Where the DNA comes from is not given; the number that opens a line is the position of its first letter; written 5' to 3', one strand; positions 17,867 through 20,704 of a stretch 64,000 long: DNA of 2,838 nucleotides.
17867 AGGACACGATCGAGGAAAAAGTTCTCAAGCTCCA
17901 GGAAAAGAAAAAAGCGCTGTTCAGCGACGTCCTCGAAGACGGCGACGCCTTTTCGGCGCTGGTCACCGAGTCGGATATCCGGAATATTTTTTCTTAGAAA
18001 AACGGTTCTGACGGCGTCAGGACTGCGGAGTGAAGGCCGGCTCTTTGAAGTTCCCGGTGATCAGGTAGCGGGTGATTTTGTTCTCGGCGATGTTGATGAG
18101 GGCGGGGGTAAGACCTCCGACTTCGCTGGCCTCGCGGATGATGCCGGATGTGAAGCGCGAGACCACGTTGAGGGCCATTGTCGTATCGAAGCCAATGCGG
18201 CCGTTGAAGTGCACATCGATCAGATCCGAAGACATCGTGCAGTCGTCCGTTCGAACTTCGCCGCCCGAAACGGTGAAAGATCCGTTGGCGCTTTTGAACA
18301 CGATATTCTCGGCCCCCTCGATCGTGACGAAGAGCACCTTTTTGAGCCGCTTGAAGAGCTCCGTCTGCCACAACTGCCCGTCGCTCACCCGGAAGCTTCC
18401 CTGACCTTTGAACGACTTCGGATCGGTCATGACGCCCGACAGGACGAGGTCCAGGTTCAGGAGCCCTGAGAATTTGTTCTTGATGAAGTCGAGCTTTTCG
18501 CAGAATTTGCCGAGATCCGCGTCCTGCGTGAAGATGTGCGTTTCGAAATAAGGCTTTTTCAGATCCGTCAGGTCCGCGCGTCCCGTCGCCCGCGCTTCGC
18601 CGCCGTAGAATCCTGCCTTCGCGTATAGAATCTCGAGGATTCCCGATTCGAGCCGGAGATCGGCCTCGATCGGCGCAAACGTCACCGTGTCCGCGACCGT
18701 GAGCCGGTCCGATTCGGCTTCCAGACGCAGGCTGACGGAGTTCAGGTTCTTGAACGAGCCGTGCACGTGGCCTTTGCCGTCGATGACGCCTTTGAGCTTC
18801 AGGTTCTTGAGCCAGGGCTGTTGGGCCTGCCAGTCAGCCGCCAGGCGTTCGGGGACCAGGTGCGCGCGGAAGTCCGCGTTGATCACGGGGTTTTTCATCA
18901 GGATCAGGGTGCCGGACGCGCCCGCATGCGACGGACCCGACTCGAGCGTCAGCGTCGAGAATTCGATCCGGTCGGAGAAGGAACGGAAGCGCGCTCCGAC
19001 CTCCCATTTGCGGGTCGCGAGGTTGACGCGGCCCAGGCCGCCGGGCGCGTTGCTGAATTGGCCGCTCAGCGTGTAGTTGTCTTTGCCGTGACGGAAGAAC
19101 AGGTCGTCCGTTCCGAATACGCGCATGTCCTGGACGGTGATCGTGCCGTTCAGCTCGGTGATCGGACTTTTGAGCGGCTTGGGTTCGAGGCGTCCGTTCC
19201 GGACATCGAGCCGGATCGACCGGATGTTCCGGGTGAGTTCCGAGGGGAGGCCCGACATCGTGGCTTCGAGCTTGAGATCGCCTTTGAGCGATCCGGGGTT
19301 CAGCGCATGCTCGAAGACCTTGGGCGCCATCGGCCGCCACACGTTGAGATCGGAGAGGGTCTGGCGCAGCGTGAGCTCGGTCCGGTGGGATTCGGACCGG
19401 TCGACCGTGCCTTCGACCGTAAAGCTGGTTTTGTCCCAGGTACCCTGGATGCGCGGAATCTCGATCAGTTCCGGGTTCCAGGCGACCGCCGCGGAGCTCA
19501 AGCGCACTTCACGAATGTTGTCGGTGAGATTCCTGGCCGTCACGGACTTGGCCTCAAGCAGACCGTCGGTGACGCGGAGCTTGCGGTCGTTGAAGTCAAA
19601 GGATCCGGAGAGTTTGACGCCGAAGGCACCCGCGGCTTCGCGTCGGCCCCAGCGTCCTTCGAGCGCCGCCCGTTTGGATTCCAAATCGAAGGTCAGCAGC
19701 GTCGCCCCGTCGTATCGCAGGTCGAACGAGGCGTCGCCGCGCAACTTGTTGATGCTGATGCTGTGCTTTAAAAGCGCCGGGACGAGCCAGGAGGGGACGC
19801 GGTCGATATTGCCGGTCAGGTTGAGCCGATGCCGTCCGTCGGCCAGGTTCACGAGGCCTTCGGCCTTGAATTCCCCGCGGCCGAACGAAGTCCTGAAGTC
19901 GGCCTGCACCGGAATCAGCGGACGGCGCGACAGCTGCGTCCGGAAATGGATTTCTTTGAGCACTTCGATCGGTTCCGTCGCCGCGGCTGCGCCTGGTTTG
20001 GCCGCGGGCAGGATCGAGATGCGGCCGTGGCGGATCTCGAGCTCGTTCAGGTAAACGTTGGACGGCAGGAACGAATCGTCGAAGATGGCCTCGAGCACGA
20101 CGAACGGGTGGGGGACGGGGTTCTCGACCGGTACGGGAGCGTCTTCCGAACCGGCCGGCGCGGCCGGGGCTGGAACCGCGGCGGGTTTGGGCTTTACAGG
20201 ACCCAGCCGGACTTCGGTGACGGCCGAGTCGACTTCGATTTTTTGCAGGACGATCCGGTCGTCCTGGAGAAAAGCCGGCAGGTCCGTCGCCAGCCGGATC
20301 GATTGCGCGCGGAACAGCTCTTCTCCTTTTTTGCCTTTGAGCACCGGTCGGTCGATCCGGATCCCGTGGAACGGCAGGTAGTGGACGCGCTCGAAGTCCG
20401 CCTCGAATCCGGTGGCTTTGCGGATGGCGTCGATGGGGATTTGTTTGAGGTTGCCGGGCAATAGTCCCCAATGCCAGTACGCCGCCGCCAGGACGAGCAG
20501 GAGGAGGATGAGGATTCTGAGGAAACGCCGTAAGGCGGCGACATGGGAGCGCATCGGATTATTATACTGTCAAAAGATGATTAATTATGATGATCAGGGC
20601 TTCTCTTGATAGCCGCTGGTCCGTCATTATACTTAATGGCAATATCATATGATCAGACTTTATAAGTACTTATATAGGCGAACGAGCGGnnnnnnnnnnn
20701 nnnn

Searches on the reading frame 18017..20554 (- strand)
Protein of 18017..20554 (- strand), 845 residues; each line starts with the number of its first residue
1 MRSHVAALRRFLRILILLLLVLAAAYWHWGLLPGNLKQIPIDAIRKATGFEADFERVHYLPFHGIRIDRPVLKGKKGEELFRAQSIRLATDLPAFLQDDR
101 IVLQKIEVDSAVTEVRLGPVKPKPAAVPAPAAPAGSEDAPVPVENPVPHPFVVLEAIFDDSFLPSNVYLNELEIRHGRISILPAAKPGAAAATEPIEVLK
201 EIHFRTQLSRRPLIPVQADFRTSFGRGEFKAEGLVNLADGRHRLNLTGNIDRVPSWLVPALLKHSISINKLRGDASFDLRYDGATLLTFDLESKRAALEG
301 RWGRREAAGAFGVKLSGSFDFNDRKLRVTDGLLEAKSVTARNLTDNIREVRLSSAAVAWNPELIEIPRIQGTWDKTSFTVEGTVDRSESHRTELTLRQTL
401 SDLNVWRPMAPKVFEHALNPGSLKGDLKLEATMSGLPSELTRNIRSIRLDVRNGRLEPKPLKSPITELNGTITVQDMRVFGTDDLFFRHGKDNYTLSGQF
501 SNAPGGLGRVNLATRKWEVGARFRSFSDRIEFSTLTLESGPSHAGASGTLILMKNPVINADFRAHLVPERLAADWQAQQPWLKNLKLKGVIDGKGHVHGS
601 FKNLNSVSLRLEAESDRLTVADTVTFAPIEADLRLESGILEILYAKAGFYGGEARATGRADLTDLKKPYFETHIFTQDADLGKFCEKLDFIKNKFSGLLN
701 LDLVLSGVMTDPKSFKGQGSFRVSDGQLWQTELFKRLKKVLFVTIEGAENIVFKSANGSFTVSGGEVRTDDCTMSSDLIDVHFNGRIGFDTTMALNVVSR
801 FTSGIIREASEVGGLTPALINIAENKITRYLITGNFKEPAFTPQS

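Call 13: search_protein_families(library=pfam, proteins=[window:18017-20554:-], max_evalue=0.001)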
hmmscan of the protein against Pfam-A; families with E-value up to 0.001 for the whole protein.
window:18017-20554:- (845 aa): 3 families
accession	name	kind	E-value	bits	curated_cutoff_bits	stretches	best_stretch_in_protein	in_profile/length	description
PF05359.17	DUF748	-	2.4e-08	33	50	1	7-281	10-254/1037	Domain of Unknown Function (DUF748)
PF05170.20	AsmA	-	3.2e-06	26.7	29.8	1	576-771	421-606/607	AsmA family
PF11739.14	YdbH-like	-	0.00037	19.9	26.3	1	56-636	36-573/893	Intermembrane phospholipid transport protein YdbH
